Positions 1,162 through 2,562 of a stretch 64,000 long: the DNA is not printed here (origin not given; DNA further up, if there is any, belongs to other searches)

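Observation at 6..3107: ArnC-like GT2 plus ArnD-like NodB deacetylase pair next to membrane proteins: possible polyprenyl-P aminosugar module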

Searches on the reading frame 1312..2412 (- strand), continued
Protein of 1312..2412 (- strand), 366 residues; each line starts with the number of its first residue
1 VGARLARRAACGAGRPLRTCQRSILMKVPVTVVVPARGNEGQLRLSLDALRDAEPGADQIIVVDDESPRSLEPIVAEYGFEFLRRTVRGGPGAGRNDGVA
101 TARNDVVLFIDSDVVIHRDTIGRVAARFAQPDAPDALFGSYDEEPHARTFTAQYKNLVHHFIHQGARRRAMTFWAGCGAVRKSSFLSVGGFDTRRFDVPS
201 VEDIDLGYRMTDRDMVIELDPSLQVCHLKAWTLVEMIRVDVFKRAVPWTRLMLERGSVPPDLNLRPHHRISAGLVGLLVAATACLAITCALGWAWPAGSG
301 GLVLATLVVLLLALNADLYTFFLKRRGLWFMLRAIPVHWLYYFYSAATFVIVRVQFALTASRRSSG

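Call 33: search_protein_families(library=ncbifam, proteins=[L007:11041-12837:+, L007:12904-13236:+, L033:8330-9880:+, L012:2658-3761:+, L012:4931-6463:+, L012:502-1764:+, L033:10998-12743:+], max_evalue=0.001)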
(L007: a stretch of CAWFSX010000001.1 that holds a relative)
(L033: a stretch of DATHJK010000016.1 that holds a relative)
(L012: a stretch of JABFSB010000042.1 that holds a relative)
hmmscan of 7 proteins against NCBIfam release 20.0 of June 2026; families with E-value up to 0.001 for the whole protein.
L007:11041-12837:+ (598 aa): 71 families (the best 25 are shown)
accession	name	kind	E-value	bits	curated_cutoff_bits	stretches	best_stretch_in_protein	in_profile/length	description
NF005548.0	PRK07208.1-4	equivalog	4.5e-217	721.4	389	1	7-480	4-475/488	hypothetical protein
NF005545.0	PRK07208.1-1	equivalog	6.8e-191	635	451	1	9-477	10-484/504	hypothetical protein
NF005546.0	PRK07208.1-2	equivalog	2.6e-165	551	418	2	81-476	111-525/527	hypothetical protein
NF005547.0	PRK07208.1-3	equivalog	2.1e-118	396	380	1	9-475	7-460/465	hypothetical protein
NF005549.0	PRK07208.1-5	equivalog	7.3e-117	391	587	2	81-475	112-533/534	hypothetical protein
NF005560.0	PRK07233.1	equivalog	5.7e-32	111.1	252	2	210-454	190-422/435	hypothetical protein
NF053556.1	prodigi_MAP_PigB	equivalog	6.8e-13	47.9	850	2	9-64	157-210/659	prodigiosin MAP biosynthesis oxidoreductase PigB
TIGR02733.1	desat_CrtD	equivalog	1.5e-12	47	549.7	1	9-59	4-54/492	C-3',4' desaturase CrtD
TIGR03467.1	HpnE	equivalog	2.4e-12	46.9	283.05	1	9-153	1-162/430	hydroxysqualene dehydroxylase HpnE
TIGR02734.1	crtI_fam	subfamily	8.4e-12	44.5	238.1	1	9-88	1-78/504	phytoene desaturase family protein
NF008841.0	PRK11883.1-1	equivalog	7.5e-11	41.6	517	1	8-95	5-97/453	protoporphyrinogen oxidase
NF058655.1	CrtID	equivalog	8.4e-11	41.4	640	1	9-59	1-51/478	bifunctional phytoene desaturase/3,4-desaturase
TIGR00031.1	UDP-GALP_mutase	equivalog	1.7e-10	40.5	303.75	1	10-173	5-172/378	UDP-galactopyranose mutase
NF045637.1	carotdesatCrtDProt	equivalog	9.5e-10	37.6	580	1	9-81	1-71/485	1-hydroxycarotenoid 3,4-desaturase CrtD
TIGR00562.1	proto_IX_ox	equivalog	2.1e-09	36.5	97.85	1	9-177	5-181/470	protoporphyrinogen oxidase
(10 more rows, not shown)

L007:12904-13236:+ (110 aa): 1 family
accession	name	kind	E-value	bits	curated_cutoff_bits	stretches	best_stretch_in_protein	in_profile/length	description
NF037947.1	holin_4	subfamily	6.3e-08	33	70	1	19-102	1-75/75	bacteriophage holin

L033:8330-9880:+ (516 aa): 57 families (the best 25 are shown)
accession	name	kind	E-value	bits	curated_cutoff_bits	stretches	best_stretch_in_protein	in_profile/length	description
NF005548.0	PRK07208.1-4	equivalog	1.8e-211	702.9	389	1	9-487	4-481/488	hypothetical protein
NF005545.0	PRK07208.1-1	equivalog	1.8e-194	646.9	451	1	10-504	9-502/504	hypothetical protein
NF005546.0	PRK07208.1-2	equivalog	4.8e-165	550.1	418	2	84-476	111-524/527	hypothetical protein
NF005547.0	PRK07208.1-3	equivalog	9.3e-126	420.3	380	1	9-477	5-461/465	hypothetical protein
NF005549.0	PRK07208.1-5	equivalog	3.4e-112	375.6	587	2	84-476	112-533/534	hypothetical protein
NF005560.0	PRK07233.1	equivalog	3.6e-34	118.3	252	1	10-457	2-424/435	hypothetical protein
TIGR03467.1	HpnE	equivalog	6.7e-16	58.6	283.05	1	11-310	1-292/430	hydroxysqualene dehydroxylase HpnE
TIGR02734.1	crtI_fam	subfamily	2.3e-14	53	238.1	1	11-77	1-66/504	phytoene desaturase family protein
TIGR02733.1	desat_CrtD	equivalog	2.2e-12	46.4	549.7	1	10-61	3-54/492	C-3',4' desaturase CrtD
NF058655.1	CrtID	equivalog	9.2e-12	44.5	640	1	11-61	1-51/478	bifunctional phytoene desaturase/3,4-desaturase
NF008841.0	PRK11883.1-1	equivalog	3.1e-11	42.9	517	1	9-96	4-94/453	protoporphyrinogen oxidase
TIGR02731.1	phytoene_desat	equivalog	5.4e-11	41.9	569.4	1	10-94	1-85/453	15-cis-phytoene desaturase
TIGR00031.1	UDP-GALP_mutase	equivalog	2.6e-10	39.8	303.75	1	10-181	3-176/378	UDP-galactopyranose mutase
NF045637.1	carotdesatCrtDProt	equivalog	5.4e-10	38.4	580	1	11-60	1-50/485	1-hydroxycarotenoid 3,4-desaturase CrtD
NF008845.0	PRK11883.1-5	equivalog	2.8e-09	35.8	560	1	9-103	5-106/468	protoporphyrinogen oxidase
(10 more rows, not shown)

L012:2658-3761:+ (367 aa): 56 families (the best 25 are shown)
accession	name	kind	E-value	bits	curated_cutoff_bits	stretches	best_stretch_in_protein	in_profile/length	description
TIGR04055.1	rSAM_NirJ2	equivalog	4.5e-21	75.7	500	1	36-327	9-292/326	putative heme d1 biosynthesis radical SAM protein NirJ2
TIGR04133.1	rSAM_w_lipo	hypoth_equivalog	2.1e-20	72.9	425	1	37-330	34-320/350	TIGR04133 family radical SAM/SPASM protein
TIGR04054.1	rSAM_NirJ1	equivalog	1e-19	70.4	650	1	10-195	19-198/387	putative heme d1 biosynthesis radical SAM protein NirJ1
NF050035.1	rSAM_WgK_link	exception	1.1e-17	64.1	650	1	25-168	7-147/367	radical SAM/SPASM peptide maturase WgkB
TIGR04546.1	rSAM_ahbC_deAc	equivalog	1.9e-17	63.2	650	1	27-165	39-173/390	12,18-didecarboxysiroheme deacetylase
TIGR03962.1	mycofact_rSAM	equivalog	9.7e-17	61.1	265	1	33-329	18-303/339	mycofactocin radical SAM maturase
TIGR04053.2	TIGR04053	equivalog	1.7e-16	60.5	395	1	27-199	7-175/366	TIGR04053 family radical SAM/SPASM domain-containing protein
TIGR04317.1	W_rSAM_matur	equivalog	1.2e-15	57.5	380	1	31-324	8-305/349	tungsten cofactor oxidoreductase radical SAM maturase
TIGR04545.1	rSAM_ahbD_hemeb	equivalog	1.5e-15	57.5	500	1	35-323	8-301/339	heme b synthase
NF033640.1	N_Twi_rSAM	subfamily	1.5e-15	57.2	170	1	23-260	107-360/398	twitch domain-containing radical SAM protein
TIGR04347.1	pseudo_SAM_Halo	equivalog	2.4e-15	56.7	525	1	23-176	34-184/390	TIGR04347 family pseudo-SAM/SPASM protein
TIGR04082.1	rSAM_for_selen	equivalog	2.9e-15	56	350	1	32-323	204-483/516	thio(seleno)oxazole modification radical SAM maturase SbtM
TIGR04250.1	SCM_rSAM_ScmE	equivalog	1.8e-14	53.4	400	1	28-181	4-155/358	SynChlorMet cassette radical SAM/SPASM protein ScmE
TIGR04051.1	rSAM_NirJ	equivalog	1.9e-14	53.4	515.45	1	30-166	5-137/354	heme d1 biosynthesis radical SAM protein NirJ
TIGR02666.1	moaA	equivalog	1.5e-13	50.4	284.05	1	34-206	17-189/336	GTP 3',8-cyclase MoaA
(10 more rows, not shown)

L012:4931-6463:+ (510 aa): 1 family
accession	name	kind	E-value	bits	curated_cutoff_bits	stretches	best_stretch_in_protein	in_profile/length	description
NF047440.1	LA3751_2_3_fam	subfamily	3.6e-06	26.1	200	1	61-215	84-237/460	LA_3751/LA_3752 family putative glycosyltransferase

L012:502-1764:+ (420 aa): 31 families (the best 25 are shown)
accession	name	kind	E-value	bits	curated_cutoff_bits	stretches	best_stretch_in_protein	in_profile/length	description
TIGR04157.1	glyco_rSAM_CFB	subfamily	3.7e-22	78.9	400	1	236-355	230-352/406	TIGR04157 family glycosyltransferase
TIGR02149.1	glgA_Coryne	subfamily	1.8e-20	73.4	302.4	1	232-395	203-383/391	glycogen synthase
TIGR03999.1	thiol_BshA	equivalog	1.6e-18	66.8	273.7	1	241-400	207-371/375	N-acetyl-alpha-D-glucosaminyl L-malate synthase BshA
NF038229.1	Glyco4_Geo_Pelo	equivalog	3.3e-18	65.8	400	1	227-402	155-336/338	GPMC system family 4 glycosyltransferase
NF041010.1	glycosy_Agl16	equivalog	5.5e-17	61.6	575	1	178-382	126-332/352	glycosylation protein Agl16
NF041876.1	EPS_EpsE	equivalog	6.3e-15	55.3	400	1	237-382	218-376/389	exopolysaccharide biosynthesis GT4 family glycosyltransferase EpsE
NF047684.1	TeichurnBiosyTuaC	equivalog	1.1e-14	54.2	550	1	236-380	222-367/391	teichuronic acid biosynthesis protein TuaC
NF038298.1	EPS_HpsO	equivalog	1.8e-13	50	575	1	238-401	206-386/388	hormogonium polysaccharide biosynthesis glycosyltransferase HpsO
TIGR03088.1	stp2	hypoth_equivalog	2.9e-13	49.6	409.05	1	235-400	196-371/374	TIGR03088 family PEP-CTERM/XrtA system glycosyltransferase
NF050056.1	ProtGlycPglH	equivalog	9.5e-13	47.9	600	1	233-402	179-353/354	GalNAc-alpha-(1->4)-GalNAc-alpha-(1->3)-diNAcBac-PP-undecaprenol alpha-1,4-N-acetyl-D-galactosaminyltransferase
TIGR02095.1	glgA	subfamily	3.2e-12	45.9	328.45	1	225-366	286-440/477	glycogen/starch synthase, ADP-glucose type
TIGR03449.1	mycothiol_MshA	equivalog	3.3e-12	46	462.5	1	276-380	274-382/406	D-inositol-3-phosphate glycosyltransferase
NF046085.1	XrtY_assoc_Gly1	equivalog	3.9e-12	45.7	400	1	212-402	187-384/387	XrtY-associated glycosyltransferase XYAG1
NF053787.1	GlcN_PG_synth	equivalog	2.1e-11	43.3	480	1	178-367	136-326/361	N-acetylglucosaminyl phosphatidylglycerol synthase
NF012028.0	PRK15484.1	subfamily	2e-10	40.3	618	1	236-384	196-360/380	lipopolysaccharide N-acetylglucosaminyltransferase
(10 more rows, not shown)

L033:10998-12743:+ (581 aa): 2 families
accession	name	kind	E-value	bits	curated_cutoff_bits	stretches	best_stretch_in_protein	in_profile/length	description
TIGR03663.1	TIGR03663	subfamily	8.8e-07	28.3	126.25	1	143-251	65-171/435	flippase activity-associated protein Agl23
TIGR04154.1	archaeo_STT3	subfamily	0.00061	18.3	450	1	131-197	71-144/831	oligosaccharyl transferase, archaeosortase A system-associated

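Call 34: search_protein_families(library=pfam, proteins=[L007:11041-12837:+, L007:12904-13236:+, L033:8330-9880:+, L012:2658-3761:+, L012:4931-6463:+, L033:10998-12743:+, L007:13354-15015:+, L007:15128-16723:+], max_evalue=0.001)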
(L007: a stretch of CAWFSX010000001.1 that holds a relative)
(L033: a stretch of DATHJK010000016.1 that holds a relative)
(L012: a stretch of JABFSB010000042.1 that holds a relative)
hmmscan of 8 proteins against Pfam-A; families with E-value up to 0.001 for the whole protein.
L007:11041-12837:+ (598 aa): 11 families
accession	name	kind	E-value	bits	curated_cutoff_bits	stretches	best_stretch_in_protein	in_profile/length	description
PF01593.30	Amino_oxidase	-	1.9e-18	67.5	19.8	1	17-399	2-379/443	Flavin containing amine oxidoreductase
PF13450.12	NAD_binding_8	-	1.5e-13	51.3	21.9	1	11-75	1-67/68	NAD(P)-binding Rossmann-like domain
PF01494.25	FAD_binding_3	-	2.5e-08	34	22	1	8-41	3-36/349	FAD binding domain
PF01266.30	DAO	-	1.5e-07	31.7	27.9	1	9-42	2-35/353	FAD dependent oxidoreductase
PF01946.23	Thi4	-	3.2e-07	30.3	26.2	1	9-43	20-55/235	Thi4 family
PF12831.13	FAD_oxidored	-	4.3e-07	30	27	1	9-45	2-38/416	FAD dependent oxidoreductase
PF00890.30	FAD_binding_2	-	2.7e-06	27.3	20.4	1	9-43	2-36/414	FAD binding domain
PF13738.12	Pyr_redox_3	-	5.1e-06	26.4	30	1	10-41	1-33/305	Pyridine nucleotide-disulphide oxidoreductase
PF00070.33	Pyr_redox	-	6.9e-06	26.9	22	0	9-37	2-30/82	Pyridine nucleotide-disulphide oxidoreductase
PF03486.20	HI0933_like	-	8.5e-05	22.6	50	1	9-42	3-36/244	HI0933-like protein Rossmann domain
PF07992.20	Pyr_redox_2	-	0.00017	21.6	26.1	1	9-40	3-34/291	Pyridine nucleotide-disulphide oxidoreductase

L007:12904-13236:+ (110 aa): 0 families

L033:8330-9880:+ (516 aa): 12 families
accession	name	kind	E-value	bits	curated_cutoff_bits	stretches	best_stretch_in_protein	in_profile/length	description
PF01593.30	Amino_oxidase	-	1e-22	81.5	19.8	1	19-413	2-397/443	Flavin containing amine oxidoreductase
PF13450.12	NAD_binding_8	-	9.3e-14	51.9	21.9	1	13-77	1-67/68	NAD(P)-binding Rossmann-like domain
PF12831.13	FAD_oxidored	-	4.3e-09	36.6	27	1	11-47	2-38/416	FAD dependent oxidoreductase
PF01266.30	DAO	-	1.3e-08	35.2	27.9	1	10-79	1-75/353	FAD dependent oxidoreductase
PF01494.25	FAD_binding_3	-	8.5e-08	32.2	22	1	10-40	3-33/349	FAD binding domain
PF01946.23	Thi4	-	9e-06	25.5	26.2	1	10-45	19-55/235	Thi4 family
PF13738.12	Pyr_redox_3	-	1.8e-05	24.6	30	1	12-44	1-34/305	Pyridine nucleotide-disulphide oxidoreductase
PF00890.30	FAD_binding_2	-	0.00013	21.7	20.4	1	11-45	2-36/414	FAD binding domain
PF07992.20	Pyr_redox_2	-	0.00024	21.1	26.1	1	10-41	2-33/291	Pyridine nucleotide-disulphide oxidoreductase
PF00070.33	Pyr_redox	-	0.0005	21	22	0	210-259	29-80/82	Pyridine nucleotide-disulphide oxidoreductase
PF03486.20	HI0933_like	-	0.00094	19.1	50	0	10-43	2-35/244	HI0933-like protein Rossmann domain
PF03275.19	GLF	-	0.00096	19.4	26.3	0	155-180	2-26/203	UDP-galactopyranose mutase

L012:2658-3761:+ (367 aa): 3 families
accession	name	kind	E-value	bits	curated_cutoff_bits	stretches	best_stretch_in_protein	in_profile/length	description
PF04055.27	Radical_SAM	-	3.6e-18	66.7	29.5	1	34-196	4-165/166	Radical SAM superfamily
PF13186.11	SPASM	-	1.2e-08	35.5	21.5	1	276-328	4-63/67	Iron-sulfur cluster-binding domain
PF13353.11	Fer4_12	-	7.1e-06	26.8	22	1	30-142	9-118/137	4Fe-4S single cluster domain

L012:4931-6463:+ (510 aa): 1 family
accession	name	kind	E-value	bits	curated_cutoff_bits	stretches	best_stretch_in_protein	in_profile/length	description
PF13231.12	PMT_2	-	7.4e-11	43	26.1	1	59-217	3-157/160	Dolichyl-phosphate-mannose-protein mannosyltransferase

L033:10998-12743:+ (581 aa): 1 family
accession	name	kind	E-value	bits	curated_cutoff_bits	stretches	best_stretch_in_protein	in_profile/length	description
PF13231.12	PMT_2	-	1.5e-14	55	26.1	1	130-270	3-140/160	Dolichyl-phosphate-mannose-protein mannosyltransferase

L007:13354-15015:+ (553 aa): 1 family
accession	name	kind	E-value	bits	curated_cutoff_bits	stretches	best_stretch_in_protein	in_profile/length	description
PF01663.27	Phosphodiest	-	1.4e-30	107.5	23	1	6-418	1-316/342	Type I phosphodiesterase / nucleotide pyrophosphatase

L007:15128-16723:+ (531 aa): 0 families

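Call 35: predict_structure(alignment_id=A1)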
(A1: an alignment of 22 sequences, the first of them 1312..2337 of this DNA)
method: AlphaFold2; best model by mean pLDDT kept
length: 341 residues; sequences in the alignment: 22
mean_pLDDT: 92.0   pTM: 0.88
mean pLDDT of the five models: 92.0, 91.9, 91.0, 90.7, 90.5
residues with pLDDT >= 90: 263; 70-90: 69; 50-70: 6; < 50: 3
segments of 3 or more residues with pLDDT < 50: 339-341
pLDDT, mean of each block of 10 residues (from residue 1): 91 95 97 98 96 98 94 98 97 96 96 92 94 89 84 95 94 84 95 93 92 90 90 79 93 94 84 86 97 97 98 95 93 70 36
secondary structure, 60 per line:
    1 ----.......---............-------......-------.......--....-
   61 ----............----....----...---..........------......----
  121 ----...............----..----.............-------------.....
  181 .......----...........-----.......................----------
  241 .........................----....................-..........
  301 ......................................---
elements in order: E5-11 H15-26 E34-39 H47-53 E56-59 H65-76 E81-84 E89-91 H95-104 E111-116 H125-139 E153-156 H157-162 H176-187 E192-202 H208-230 H241-265 H270-289 H291-338

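Call 48: find_homologous_proteins(query=L083:8379-10307:-, max_evalue=0.001)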
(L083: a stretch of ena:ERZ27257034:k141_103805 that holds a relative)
Query L083:8379-10307:- (642 aa): 7 proteins with E <= 0.001 among 8000 candidates.
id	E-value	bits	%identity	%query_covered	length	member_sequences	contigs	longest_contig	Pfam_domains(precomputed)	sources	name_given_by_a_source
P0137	0.0e+0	1381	100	100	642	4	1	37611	-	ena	-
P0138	0.0e+0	1094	80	100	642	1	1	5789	-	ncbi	-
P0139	0.0e+0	1089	79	100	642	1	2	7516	-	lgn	-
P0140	4.8e-217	741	58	98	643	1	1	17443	-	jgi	jgi:hypothetical protein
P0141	1.6e-178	614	53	99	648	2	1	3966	-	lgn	-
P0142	1.1e-124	436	43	94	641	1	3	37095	-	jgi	jgi:hypothetical protein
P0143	4.3e-87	312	38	92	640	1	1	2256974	-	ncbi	-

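Call 51: find_encoding_contigs(protein=P0143, flank=10000, max_places=2)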
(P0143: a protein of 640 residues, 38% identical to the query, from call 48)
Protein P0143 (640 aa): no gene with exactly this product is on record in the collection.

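Call 52: find_encoding_contigs(protein=P0140, flank=10000, max_places=2)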
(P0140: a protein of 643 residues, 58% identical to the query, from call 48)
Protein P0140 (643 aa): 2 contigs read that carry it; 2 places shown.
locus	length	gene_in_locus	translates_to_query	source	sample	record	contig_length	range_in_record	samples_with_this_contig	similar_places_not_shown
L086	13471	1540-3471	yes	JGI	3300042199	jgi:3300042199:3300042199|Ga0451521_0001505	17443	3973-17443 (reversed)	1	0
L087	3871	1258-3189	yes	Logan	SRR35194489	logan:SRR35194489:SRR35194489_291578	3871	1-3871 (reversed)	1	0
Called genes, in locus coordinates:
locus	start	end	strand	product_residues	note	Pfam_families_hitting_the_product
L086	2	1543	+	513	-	?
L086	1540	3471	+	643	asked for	-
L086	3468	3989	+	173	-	-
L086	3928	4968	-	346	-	PF13506:Glyco_transf_21 (faint), PF13641:Glyco_tranf_2_3, PF00535:Glycos_transf_2, PF10111:Glyco_tranf_2_2 (faint)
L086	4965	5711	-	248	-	PF01522:Polysacc_deac_1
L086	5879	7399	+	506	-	PF22612:GH113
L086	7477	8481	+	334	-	PF00069:Pkinase, PF07714:PK_Tyr_Ser-Thr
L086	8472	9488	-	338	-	PF01300:Sua5_yciO_yrdC, PF03481:Sua5_C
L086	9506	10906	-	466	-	-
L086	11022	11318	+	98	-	PF03992:ABM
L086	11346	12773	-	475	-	PF00144:Beta-lactamase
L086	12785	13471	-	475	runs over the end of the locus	PF13167:GTP-bdg_N, PF03193:RsgA_GTPase (faint), PF16360:GTP-bdg_M, PF01926:MMR_HSR1, PF02421:FeoB_N (weak)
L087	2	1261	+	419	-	?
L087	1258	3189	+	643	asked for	-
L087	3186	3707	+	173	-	-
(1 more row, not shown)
